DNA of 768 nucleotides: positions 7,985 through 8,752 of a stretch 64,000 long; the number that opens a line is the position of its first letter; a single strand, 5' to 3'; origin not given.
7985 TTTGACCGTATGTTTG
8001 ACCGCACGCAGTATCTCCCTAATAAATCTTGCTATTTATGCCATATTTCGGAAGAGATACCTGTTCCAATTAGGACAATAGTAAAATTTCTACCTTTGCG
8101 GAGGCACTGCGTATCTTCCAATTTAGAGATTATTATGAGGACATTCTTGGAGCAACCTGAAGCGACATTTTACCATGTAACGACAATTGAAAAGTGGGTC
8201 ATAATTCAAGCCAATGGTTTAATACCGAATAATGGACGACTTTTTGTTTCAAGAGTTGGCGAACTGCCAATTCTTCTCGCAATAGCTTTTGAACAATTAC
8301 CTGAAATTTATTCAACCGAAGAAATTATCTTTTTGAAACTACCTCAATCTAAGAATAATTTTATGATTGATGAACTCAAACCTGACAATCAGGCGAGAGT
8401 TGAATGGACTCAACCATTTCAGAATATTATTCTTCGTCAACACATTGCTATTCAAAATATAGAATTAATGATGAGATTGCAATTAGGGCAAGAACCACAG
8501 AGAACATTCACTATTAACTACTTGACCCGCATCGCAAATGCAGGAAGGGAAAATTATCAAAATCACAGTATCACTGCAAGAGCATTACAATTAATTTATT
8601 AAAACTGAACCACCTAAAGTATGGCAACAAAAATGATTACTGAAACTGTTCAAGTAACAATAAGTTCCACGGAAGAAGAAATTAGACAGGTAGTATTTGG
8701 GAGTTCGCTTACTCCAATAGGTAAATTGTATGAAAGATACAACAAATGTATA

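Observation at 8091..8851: Unassigned two-gene module (155 aa + 76 aa) with an ADP-ribosyltransferase-fold-like opening motif, next to Hachiman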

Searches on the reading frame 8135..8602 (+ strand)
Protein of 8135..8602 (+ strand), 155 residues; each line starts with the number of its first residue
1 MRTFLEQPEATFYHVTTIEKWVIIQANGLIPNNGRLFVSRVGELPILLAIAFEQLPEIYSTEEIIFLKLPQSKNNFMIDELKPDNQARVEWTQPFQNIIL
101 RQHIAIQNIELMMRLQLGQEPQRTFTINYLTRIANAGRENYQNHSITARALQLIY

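Call 3: search_protein_families(library=pfam, proteins=[window:8135-8602:+], max_evalue=1)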
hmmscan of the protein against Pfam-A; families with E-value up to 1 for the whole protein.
window:8135-8602:+ (155 aa): 1 family
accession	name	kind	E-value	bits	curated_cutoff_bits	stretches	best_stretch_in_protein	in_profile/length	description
PF02747.20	PCNA_C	-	0.16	12.6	23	1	97-136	53-92/128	Proliferating cell nuclear antigen, C-terminal domain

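Call 4: search_protein_families(library=padloc, proteins=[window:8135-8602:+], max_evalue=1)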
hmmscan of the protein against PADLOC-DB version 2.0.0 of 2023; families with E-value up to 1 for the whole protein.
window:8135-8602:+ (155 aa): 0 families

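Call 5: search_protein_families(library=ncbifam, proteins=[window:8135-8602:+], max_evalue=1)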
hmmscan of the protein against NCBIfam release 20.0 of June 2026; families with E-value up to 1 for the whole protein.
window:8135-8602:+ (155 aa): 0 families

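Call 6: search_protein_families(library=phrogs, proteins=[window:8135-8602:+], max_evalue=1)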
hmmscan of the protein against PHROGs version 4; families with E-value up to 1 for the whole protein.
window:8135-8602:+ (155 aa): 1 family
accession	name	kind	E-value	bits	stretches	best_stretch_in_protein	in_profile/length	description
phrog_7579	-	head and packaging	0.21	11.8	1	63-145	140-225/239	terminase large subunit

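Call 7: find_homologous_proteins(query=window:8135-8602:+, max_evalue=0.01)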
Query window:8135-8602:+ (155 aa): 48 proteins with E <= 0.01 among 63 candidates.
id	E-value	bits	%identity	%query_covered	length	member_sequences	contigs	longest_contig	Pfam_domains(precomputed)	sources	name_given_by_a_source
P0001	2.3e-95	334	100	100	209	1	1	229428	-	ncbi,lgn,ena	-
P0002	2.6e-76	273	80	100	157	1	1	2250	-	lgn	-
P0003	5.5e-75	268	79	100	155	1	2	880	-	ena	-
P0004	4.9e-73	262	77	100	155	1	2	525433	-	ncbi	-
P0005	6.3e-72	258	74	100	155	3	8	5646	-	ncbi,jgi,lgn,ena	jgi:hypothetical protein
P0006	8.4e-72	258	77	100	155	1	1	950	-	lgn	-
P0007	2.5e-71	256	78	100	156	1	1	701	-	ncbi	-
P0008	3.7e-71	256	74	99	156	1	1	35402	-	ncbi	-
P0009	5.2e-71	255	76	100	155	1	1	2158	-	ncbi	-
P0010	1.8e-70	254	74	100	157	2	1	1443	-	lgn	-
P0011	3.5e-70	253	74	100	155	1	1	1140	-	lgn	-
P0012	8.4e-70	252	73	100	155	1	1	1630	-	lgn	-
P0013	1.3e-69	251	75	100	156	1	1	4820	-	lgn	-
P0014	2.3e-69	250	75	100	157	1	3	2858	-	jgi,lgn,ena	jgi:hypothetical protein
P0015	2.8e-68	247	74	100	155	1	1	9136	-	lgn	-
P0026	6.0e-59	216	65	100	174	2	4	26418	-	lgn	-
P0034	3.6e-51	191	60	100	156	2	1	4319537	-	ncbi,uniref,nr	ncbi:hypothetical protein [Psychroserpens sp. NJDZ02]|uniref:hypothetical protein n=1 Tax=Psychroser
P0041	6.4e-47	177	58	100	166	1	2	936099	-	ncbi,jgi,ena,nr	ncbi:MAG TPA: hypothetical protein VK718_09175 [Ferruginibacter sp.]|jgi:hypothetical protein|nr:hyp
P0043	6.4e-40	155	52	100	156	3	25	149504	-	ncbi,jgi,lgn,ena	jgi:hypothetical protein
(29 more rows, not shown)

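Call 12: search_solved_structures(query=A1, max_evalue=10, show_alignments=3)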
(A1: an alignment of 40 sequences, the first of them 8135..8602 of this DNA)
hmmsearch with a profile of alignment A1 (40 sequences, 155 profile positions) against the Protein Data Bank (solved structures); distinct sequences matched with E-value up to 10: 1.
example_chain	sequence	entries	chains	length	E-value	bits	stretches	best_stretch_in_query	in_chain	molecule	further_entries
6nyr_A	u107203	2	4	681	0.078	16.1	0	62-135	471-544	Crov588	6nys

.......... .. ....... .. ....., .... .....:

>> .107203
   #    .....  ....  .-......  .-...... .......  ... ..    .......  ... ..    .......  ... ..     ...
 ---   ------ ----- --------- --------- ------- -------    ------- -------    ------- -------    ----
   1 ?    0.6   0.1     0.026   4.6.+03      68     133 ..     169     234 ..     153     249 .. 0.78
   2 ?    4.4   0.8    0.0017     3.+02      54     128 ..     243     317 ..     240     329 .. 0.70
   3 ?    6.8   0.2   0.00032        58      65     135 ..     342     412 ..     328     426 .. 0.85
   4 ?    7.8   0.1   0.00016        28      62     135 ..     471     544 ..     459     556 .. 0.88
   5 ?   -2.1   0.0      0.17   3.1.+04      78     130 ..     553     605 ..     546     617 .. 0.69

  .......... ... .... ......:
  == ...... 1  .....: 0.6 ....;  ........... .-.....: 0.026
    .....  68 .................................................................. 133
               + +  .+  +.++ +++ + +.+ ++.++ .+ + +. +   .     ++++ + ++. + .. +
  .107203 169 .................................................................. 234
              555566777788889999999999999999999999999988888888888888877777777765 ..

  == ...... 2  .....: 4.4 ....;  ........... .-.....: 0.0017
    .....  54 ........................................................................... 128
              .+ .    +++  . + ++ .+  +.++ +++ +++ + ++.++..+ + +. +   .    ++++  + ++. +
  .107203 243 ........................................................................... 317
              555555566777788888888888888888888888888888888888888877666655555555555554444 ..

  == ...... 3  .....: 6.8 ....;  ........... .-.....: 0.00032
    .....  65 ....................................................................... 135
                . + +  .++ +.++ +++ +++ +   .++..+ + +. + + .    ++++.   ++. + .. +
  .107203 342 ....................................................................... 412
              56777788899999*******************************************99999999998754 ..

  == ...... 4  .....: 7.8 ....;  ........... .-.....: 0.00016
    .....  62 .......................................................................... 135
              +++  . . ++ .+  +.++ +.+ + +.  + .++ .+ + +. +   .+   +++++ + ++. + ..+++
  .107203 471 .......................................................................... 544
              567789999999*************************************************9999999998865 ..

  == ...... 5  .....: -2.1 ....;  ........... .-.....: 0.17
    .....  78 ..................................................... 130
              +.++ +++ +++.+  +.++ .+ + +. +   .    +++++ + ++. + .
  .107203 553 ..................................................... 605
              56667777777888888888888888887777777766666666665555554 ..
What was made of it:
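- Tried and rejected: The family profile gave only a spurious repeat-protein hit, Crov588, at E 0.078 (call 12).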

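Call 13: find_encoding_contigs(protein=P0004, flank=8000, max_places=2)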
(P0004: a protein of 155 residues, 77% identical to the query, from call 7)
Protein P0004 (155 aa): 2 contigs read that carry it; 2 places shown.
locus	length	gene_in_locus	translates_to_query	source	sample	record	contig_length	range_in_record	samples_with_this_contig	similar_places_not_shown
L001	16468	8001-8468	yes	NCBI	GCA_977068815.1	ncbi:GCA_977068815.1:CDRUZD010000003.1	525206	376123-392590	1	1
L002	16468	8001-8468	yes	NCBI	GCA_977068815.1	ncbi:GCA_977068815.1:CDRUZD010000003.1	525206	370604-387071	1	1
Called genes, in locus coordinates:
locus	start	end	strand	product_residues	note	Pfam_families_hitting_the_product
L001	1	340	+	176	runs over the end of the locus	PF12867:DinB_2 (weak)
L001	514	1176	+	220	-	PF04263:TPK_catalytic, PF04265:TPK_B1_binding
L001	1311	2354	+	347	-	PF02899:Phage_int_SAM_1 (weak), PF13495:Phage_int_SAM_4, PF00589:Phage_integrase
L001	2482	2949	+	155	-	-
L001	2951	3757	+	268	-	PF09509:Hypoth_Ymh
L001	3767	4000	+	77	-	-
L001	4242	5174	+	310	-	-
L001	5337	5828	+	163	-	PF05117:DUF695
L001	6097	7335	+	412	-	PF13175:AAA_15 (weak), PF13304:AAA_21 (faint), PF13175:AAA_15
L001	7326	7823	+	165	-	-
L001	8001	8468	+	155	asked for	-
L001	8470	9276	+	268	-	PF09509:Hypoth_Ymh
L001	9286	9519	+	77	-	-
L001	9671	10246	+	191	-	PF07791:Imm11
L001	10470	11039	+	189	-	PF00027:cNMP_binding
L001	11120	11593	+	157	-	PF13577:SnoaL_4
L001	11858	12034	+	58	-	PF02463:SMC_N (weak), PF13476:AAA_23, PF13166:AAA_13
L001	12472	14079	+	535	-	PF13166:AAA_13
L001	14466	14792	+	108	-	PF13560:HTH_31, PF24250:HVO_2718 (weak), PF12844:HTH_19, PF01381:HTH_3, PF13443:HTH_26 (weak)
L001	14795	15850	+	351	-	PF00145:DNA_methylase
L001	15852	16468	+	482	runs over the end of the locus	-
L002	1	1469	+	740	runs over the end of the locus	PF03971:IDH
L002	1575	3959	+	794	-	PF13620:CarboxypepD_reg, PF13715:CarbopepD_reg_2, PF07715:Plug, PF14905:OMP_b-brl_3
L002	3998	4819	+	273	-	PF14054:DUF4249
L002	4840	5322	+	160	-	PF06445:GyrI-like, PF14526:Cass2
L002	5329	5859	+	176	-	PF12867:DinB_2 (weak)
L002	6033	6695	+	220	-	PF04263:TPK_catalytic, PF04265:TPK_B1_binding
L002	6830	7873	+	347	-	PF02899:Phage_int_SAM_1 (weak), PF13495:Phage_int_SAM_4, PF00589:Phage_integrase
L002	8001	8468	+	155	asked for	-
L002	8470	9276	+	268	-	PF09509:Hypoth_Ymh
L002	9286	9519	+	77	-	-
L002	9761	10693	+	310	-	-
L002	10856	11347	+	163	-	PF05117:DUF695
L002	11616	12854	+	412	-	PF13175:AAA_15 (weak), PF13304:AAA_21 (faint), PF13175:AAA_15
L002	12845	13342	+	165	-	-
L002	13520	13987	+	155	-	-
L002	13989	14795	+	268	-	PF09509:Hypoth_Ymh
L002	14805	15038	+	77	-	-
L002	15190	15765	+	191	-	PF07791:Imm11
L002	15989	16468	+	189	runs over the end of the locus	PF00027:cNMP_binding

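Call 14: find_encoding_contigs(protein=P0034, flank=8000, max_places=2)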
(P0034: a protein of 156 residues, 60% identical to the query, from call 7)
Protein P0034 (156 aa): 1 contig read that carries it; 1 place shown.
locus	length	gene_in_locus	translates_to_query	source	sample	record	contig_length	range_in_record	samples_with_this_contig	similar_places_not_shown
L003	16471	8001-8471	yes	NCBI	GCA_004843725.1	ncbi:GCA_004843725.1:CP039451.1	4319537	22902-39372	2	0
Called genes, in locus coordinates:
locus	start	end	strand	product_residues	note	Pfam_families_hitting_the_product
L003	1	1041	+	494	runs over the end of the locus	PF00875:DNA_photolyase, PF03441:FAD_binding_7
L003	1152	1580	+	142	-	-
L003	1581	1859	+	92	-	PF10985:DUF2805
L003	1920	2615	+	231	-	PF01227:GTP_cyclohydroI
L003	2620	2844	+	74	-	-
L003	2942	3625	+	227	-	PF00106:adh_short, PF13561:adh_short_C2, PF23441:SDR (weak)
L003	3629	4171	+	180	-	PF00255:GSHPx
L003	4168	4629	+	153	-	PF03073:TspO_MBR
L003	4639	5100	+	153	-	-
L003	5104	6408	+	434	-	PF00875:DNA_photolyase, PF03441:FAD_binding_7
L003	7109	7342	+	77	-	-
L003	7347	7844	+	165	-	-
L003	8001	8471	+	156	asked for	-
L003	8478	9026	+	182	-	-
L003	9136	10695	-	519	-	PF05598:DUF772, PF01609:DDE_Tnp_1, PF13751:DDE_Tnp_1_6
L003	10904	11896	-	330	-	PF01548:DEDD_Tnp_IS110, PF02371:Transposase_20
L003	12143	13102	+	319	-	PF01841:Transglut_core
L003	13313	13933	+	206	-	-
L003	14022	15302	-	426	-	PF00078:RVT_1, PF08388:GIIM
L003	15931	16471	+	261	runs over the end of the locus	-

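Call 15: find_encoding_contigs(protein=P0043, flank=8000, max_places=4)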
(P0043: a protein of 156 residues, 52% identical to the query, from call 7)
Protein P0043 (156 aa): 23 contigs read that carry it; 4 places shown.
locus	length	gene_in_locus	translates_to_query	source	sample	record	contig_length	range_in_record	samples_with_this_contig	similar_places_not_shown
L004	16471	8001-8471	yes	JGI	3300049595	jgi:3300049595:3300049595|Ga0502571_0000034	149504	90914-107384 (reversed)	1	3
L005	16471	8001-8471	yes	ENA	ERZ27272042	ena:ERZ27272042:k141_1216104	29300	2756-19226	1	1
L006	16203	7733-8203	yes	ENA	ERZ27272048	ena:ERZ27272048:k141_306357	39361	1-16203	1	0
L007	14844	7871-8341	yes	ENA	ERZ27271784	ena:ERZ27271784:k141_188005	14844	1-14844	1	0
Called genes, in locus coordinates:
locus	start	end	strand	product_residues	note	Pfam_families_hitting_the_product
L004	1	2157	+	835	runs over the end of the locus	PF01878:EVE, PF00004:AAA (faint), PF28530:DUF8426, PF07728:AAA_5, PF28529:McrB_lid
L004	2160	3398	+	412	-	PF10117:McrBC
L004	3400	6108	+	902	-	PF00082:Peptidase_S8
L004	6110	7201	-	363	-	PF00004:AAA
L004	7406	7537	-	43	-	-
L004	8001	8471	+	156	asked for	-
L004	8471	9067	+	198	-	-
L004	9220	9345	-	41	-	-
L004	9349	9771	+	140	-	PF22105:DUF6943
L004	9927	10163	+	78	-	-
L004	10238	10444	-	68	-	-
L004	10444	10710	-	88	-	-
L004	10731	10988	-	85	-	-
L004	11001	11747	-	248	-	-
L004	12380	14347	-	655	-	PF13589:HATPase_c_3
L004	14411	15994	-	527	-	-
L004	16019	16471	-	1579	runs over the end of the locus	PF00270:DEAD, PF04851:ResIII, PF13872:AAA_34, PF13871:Helicase_C_4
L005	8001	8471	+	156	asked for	-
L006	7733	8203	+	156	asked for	-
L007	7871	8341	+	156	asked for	-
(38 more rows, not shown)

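Call 16: predict_structure(alignment_id=A1)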
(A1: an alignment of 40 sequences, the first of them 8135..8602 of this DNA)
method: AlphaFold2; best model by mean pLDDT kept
length: 155 residues; sequences in the alignment: 40
mean_pLDDT: 93.3   pTM: 0.89
mean pLDDT of the five models: 93.3, 92.2, 91.8, 91.8, 91.0
residues with pLDDT >= 90: 122; 70-90: 33; 50-70: 0; < 50: 0
segments of 3 or more residues with pLDDT < 50: none
pLDDT, mean of each block of 10 residues (from residue 1): 93 97 97 92 95 90 97 97 86 94 98 95 95 91 86 85
secondary structure, 60 per line:
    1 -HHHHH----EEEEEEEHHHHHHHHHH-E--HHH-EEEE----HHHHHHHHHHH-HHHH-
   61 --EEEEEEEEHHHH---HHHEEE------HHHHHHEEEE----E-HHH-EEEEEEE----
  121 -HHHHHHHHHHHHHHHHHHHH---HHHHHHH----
elements in order: H2-6 E11-17 H18-27 E36-39 H44-54 H56-59 E63-70 H71-74 E81-83 H90-95 E96-99 E110-116 H122-141 H145-151
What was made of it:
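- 8135..8602 (+): Gene A: 155-aa stand-alone ART-fold protein related to the NAD+ lobe of Tpt1/KptA and to DarT. The core is residues about 8-118; the C-terminal helices 122-151 are clade-specific. AlphaFold pLDDT 93: call 16.
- On ART superfamily (fold level): The model has pLDDT 93 (call 16).
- AlphaFold2 model: pLDDT 93.3, pTM 0.89 (call 16).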

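Call 17: find_encoding_contigs(protein=P0041, flank=8000, max_places=2)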
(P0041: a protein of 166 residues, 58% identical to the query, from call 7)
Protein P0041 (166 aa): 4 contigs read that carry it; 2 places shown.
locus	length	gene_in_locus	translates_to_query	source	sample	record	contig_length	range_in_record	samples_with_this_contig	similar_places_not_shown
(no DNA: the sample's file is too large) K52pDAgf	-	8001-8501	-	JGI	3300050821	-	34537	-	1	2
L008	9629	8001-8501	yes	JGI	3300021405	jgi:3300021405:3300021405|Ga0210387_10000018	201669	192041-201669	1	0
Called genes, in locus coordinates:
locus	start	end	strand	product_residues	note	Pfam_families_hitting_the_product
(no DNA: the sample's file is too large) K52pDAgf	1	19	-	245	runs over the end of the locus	PF24838:8xMP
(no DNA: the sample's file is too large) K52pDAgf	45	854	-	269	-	-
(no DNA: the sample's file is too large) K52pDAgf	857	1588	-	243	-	PF13091:PLDc_2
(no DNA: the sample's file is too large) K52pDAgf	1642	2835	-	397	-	PF09565:RE_NgoFVII, PF13091:PLDc_2 (weak)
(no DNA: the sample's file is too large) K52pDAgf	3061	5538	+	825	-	-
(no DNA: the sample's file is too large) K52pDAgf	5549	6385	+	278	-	-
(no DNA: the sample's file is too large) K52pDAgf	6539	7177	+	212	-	PF01223:Endonuclease_NS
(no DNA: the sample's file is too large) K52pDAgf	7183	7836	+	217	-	PF00239:Resolvase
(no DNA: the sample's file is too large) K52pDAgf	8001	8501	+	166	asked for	-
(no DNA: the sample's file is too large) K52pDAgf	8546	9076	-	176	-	-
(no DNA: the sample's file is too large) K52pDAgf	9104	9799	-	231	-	-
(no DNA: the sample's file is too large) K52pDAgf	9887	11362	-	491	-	PF13102:Phage_int_SAM_5, PF00589:Phage_integrase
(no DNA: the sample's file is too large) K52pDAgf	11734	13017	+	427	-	PF05977:MFS_3, PF07690:MFS_1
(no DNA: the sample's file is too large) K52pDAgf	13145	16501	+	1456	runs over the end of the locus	PF02128:Peptidase_M36, PF02225:PA, PF20773:InhA-like_MAM, PF18962:Por_Secre_tail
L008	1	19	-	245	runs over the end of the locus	PF24838:8xMP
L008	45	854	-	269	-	-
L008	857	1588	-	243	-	PF13091:PLDc_2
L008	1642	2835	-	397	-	PF09565:RE_NgoFVII, PF13091:PLDc_2 (weak)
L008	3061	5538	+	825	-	-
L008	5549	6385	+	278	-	-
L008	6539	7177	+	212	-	PF01223:Endonuclease_NS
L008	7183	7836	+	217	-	PF00239:Resolvase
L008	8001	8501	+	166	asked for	-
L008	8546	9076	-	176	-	-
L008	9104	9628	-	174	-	?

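Call 18: find_encoding_contigs(protein=P0008, flank=8000, max_places=2)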
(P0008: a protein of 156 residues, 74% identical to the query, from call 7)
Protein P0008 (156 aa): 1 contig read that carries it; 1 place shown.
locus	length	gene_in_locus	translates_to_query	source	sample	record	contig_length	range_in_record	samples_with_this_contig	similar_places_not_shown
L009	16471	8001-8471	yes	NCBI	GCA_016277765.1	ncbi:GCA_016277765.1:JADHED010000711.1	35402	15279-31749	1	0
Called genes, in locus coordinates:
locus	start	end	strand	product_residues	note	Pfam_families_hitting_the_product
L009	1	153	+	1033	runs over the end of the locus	PF22352:K319L-like_PKD (faint), PF19081:Ig_7 (weak), PF18962:Por_Secre_tail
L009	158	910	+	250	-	PF07495:Y_Y_Y (weak)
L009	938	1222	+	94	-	-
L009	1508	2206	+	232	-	PF12991:DUF3875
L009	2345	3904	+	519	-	PF19044:P-loop_TraG, PF01935:DUF87 (weak)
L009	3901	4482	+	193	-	-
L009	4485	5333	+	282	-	-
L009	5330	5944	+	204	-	-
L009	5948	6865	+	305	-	PF12508:Transposon_TraM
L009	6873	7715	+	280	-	PF13595:DUF4138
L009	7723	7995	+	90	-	-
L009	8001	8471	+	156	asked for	-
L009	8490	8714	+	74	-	-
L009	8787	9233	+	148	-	PF03852:Vsr, PF18741:MTES_1575 (faint), PF04480:DUF559 (weak)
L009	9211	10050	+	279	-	PF07832:Bse634I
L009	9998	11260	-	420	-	PF00145:DNA_methylase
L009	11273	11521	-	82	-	PF20075:DUF6471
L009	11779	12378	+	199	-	PF00239:Resolvase, PF02796:HTH_7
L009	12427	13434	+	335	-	-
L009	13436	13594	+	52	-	-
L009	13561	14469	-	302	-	PF18860:AbiJ_NTD3, PF14355:Abi_C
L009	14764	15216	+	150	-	PF00565:SNase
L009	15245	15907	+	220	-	-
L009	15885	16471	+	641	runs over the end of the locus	-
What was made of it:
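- A lies in mobile contexts: directly after tra genes of a CTn-like element (L009, call 18), and 127-165 nt after an integrase or resolvase (L001, L008; calls 13, 17).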
